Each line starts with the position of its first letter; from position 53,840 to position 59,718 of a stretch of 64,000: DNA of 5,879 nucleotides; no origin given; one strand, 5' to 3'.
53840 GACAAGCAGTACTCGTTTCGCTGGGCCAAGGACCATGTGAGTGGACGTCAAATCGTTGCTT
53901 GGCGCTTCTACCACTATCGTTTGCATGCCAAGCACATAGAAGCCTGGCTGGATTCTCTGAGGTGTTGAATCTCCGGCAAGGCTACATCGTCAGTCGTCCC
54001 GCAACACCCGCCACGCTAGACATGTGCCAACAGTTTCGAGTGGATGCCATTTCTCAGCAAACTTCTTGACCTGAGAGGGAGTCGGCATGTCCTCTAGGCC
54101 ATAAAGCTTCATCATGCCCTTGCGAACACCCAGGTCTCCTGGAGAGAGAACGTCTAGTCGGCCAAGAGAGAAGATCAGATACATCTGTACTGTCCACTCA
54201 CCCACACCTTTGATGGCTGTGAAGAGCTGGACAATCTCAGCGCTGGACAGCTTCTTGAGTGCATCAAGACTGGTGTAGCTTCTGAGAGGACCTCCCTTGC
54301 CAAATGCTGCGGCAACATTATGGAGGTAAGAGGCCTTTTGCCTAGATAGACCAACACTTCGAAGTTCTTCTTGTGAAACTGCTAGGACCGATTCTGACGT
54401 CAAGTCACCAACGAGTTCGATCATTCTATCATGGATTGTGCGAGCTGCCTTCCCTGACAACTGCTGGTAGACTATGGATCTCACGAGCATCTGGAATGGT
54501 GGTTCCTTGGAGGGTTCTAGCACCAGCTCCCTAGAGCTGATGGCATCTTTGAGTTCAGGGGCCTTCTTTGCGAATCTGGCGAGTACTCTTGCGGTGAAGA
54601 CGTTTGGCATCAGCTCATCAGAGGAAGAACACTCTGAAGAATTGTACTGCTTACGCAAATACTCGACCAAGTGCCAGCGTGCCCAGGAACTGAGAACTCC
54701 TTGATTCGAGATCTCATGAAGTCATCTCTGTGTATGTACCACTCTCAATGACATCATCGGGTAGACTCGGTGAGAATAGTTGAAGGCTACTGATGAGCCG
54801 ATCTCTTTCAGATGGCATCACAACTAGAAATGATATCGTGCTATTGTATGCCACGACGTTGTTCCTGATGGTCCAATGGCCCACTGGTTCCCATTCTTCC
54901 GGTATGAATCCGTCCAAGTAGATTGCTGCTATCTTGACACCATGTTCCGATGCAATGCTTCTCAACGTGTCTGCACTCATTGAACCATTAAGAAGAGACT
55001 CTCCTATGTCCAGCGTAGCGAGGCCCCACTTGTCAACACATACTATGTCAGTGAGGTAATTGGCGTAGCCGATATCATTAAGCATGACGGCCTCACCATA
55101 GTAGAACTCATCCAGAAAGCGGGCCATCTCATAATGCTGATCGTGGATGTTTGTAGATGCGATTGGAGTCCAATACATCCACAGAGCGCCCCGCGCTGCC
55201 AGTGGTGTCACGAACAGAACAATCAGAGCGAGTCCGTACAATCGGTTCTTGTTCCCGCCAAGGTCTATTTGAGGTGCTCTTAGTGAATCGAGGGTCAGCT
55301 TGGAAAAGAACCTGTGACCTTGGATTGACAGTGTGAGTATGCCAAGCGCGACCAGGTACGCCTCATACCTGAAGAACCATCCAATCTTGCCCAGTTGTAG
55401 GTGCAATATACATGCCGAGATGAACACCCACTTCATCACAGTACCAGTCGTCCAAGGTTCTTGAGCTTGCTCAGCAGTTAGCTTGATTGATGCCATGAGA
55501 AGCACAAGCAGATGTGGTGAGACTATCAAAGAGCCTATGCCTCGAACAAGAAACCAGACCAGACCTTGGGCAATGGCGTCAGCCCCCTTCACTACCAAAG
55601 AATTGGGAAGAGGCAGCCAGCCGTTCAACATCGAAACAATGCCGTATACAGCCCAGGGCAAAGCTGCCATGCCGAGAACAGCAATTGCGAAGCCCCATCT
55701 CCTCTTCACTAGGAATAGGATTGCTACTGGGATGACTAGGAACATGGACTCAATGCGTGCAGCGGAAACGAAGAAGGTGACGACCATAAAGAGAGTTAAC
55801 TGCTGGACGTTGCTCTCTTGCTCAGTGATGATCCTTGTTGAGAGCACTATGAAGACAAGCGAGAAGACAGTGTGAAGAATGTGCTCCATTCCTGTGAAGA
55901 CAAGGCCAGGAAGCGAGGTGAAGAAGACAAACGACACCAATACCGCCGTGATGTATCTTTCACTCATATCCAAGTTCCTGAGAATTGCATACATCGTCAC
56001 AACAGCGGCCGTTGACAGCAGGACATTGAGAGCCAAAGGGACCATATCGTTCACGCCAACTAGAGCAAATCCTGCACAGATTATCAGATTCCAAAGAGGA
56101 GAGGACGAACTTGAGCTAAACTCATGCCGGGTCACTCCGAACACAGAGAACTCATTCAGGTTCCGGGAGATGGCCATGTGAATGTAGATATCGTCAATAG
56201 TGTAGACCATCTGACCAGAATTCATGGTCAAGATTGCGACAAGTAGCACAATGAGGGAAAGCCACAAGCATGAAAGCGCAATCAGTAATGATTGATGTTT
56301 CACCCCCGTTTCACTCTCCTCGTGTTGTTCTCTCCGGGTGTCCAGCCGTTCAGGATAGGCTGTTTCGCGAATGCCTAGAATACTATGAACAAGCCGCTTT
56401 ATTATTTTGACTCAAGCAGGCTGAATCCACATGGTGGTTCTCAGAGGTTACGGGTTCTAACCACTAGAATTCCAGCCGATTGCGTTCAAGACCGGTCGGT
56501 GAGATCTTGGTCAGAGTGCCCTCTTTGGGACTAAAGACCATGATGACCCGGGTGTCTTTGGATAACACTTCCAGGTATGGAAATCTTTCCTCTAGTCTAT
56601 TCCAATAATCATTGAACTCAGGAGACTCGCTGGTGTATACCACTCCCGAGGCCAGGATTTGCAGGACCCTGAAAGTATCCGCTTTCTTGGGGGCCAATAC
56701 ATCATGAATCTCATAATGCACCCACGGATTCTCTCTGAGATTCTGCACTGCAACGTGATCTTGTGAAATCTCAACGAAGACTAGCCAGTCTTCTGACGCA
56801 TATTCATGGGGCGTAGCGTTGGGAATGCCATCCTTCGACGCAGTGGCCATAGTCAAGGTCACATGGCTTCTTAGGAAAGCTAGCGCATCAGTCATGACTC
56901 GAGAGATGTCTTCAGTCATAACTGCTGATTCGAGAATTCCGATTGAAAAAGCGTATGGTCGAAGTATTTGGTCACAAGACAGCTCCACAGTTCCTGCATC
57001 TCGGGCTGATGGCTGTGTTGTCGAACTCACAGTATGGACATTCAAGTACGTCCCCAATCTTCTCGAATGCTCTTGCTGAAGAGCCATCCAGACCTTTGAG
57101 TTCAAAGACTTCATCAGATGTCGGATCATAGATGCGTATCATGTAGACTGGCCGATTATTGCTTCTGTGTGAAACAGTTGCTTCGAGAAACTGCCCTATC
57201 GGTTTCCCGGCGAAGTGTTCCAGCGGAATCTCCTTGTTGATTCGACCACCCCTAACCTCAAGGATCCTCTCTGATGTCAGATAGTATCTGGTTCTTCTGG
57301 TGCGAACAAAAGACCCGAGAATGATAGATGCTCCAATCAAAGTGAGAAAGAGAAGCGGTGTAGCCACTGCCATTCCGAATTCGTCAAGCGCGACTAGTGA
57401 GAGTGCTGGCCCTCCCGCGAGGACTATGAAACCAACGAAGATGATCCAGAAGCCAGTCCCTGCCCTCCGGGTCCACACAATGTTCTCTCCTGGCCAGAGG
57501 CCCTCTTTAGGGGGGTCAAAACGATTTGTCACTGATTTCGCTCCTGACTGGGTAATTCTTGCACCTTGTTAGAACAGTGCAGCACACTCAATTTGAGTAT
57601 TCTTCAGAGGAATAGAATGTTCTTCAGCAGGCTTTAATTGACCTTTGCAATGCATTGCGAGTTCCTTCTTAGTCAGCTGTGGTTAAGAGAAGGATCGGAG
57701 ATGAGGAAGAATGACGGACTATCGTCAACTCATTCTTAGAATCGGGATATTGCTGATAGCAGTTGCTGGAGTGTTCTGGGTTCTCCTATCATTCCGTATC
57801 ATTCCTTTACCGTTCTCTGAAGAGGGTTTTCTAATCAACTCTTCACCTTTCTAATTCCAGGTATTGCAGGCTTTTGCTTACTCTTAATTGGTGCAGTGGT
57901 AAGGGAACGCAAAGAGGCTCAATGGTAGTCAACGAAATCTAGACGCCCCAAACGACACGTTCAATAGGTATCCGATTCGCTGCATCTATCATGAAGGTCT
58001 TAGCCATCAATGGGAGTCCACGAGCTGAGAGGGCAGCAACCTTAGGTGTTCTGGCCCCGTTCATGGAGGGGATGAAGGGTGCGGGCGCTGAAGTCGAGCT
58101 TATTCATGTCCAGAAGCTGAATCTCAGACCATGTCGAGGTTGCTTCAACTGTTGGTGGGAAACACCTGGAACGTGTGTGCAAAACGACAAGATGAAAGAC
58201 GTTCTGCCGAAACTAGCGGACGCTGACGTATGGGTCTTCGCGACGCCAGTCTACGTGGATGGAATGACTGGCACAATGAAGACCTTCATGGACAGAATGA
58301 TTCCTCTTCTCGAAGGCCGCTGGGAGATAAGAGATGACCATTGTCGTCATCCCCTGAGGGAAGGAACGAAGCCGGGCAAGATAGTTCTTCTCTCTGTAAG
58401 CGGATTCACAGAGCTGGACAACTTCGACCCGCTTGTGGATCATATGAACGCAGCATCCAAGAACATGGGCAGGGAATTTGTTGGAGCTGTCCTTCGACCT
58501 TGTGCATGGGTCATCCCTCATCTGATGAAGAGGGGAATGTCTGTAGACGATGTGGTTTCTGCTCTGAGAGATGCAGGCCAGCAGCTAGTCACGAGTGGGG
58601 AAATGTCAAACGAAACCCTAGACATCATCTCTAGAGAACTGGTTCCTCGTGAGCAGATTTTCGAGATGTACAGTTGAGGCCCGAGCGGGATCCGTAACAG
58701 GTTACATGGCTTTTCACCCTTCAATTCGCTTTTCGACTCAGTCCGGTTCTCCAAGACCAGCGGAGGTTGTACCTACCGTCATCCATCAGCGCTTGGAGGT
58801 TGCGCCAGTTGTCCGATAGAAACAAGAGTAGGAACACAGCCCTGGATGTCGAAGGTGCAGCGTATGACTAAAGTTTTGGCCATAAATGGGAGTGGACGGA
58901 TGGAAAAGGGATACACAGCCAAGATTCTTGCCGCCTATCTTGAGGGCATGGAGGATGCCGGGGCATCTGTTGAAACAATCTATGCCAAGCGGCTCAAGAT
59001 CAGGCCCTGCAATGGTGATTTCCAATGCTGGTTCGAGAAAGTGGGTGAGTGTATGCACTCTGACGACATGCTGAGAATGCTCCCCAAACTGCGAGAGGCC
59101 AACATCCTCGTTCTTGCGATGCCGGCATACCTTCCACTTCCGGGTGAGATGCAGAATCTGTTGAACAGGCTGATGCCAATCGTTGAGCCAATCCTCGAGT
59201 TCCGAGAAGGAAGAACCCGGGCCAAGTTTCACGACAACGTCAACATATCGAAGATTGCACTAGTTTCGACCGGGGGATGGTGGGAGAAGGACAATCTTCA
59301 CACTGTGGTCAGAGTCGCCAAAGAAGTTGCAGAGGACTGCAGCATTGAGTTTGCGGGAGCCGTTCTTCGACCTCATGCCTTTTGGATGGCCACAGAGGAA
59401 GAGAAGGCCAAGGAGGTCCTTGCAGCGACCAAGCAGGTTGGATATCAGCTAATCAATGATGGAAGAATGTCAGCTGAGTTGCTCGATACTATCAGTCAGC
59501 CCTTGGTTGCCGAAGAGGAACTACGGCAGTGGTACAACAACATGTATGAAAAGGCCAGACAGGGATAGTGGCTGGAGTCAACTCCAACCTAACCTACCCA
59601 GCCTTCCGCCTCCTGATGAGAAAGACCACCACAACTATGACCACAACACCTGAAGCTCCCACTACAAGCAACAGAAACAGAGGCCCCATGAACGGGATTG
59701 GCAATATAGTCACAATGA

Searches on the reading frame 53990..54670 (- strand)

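Call 31: search_protein_families(library=pfam, proteins=[window:53990-54670:-], max_evalue=0.01)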
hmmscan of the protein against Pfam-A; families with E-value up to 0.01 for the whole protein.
window:53990-54670:- (226 aa): 1 family
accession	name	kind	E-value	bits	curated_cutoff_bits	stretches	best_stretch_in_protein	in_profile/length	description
PF00730.31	HhH-GPD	-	3.3e-18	66.4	26.2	1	63-208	1-105/108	HhH-GPD superfamily base excision DNA repair protein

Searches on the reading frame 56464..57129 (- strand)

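Call 32: search_protein_families(library=pfam, proteins=[window:56464-57129:-], max_evalue=0.01)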
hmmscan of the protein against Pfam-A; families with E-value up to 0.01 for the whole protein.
window:56464-57129:- (221 aa): 1 family
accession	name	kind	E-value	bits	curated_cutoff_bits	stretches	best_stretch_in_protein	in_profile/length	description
PF01243.27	PNPOx_N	-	1.6e-10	41.8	28.1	1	83-204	6-116/120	Pyridoxamine 5'-phosphate oxidase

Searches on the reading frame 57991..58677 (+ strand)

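Call 31: search_protein_families(library=pfam, proteins=[window:57991-58677:+], max_evalue=0.01)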
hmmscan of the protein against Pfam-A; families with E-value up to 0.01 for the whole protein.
window:57991-58677:+ (228 aa): 2 families
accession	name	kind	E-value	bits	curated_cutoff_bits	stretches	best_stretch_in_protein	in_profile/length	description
PF03358.20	FMN_red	-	3.5e-22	79.1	24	1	1-104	1-97/152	NADPH-dependent FMN reductase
PF02525.22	Flavodoxin_2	-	2.3e-12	47.5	27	1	1-103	1-103/198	Flavodoxin-like fold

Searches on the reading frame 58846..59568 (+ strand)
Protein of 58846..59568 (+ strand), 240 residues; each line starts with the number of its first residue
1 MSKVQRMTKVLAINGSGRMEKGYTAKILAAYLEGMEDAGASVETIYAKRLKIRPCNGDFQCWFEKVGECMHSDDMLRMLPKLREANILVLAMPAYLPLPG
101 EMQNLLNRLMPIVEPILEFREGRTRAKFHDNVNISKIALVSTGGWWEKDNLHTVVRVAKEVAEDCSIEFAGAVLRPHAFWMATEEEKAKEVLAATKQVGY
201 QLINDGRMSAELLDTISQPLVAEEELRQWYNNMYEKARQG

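Call 31: search_protein_families(library=pfam, proteins=[window:58846-59568:+], max_evalue=0.01)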
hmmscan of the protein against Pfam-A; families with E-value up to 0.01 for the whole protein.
window:58846-59568:+ (240 aa): 2 families
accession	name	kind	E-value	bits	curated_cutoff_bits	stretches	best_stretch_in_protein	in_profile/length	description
PF03358.20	FMN_red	-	1.5e-11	44.6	24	1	8-110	1-97/152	NADPH-dependent FMN reductase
PF02525.22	Flavodoxin_2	-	0.0083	16.3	27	0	8-95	1-88/198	Flavodoxin-like fold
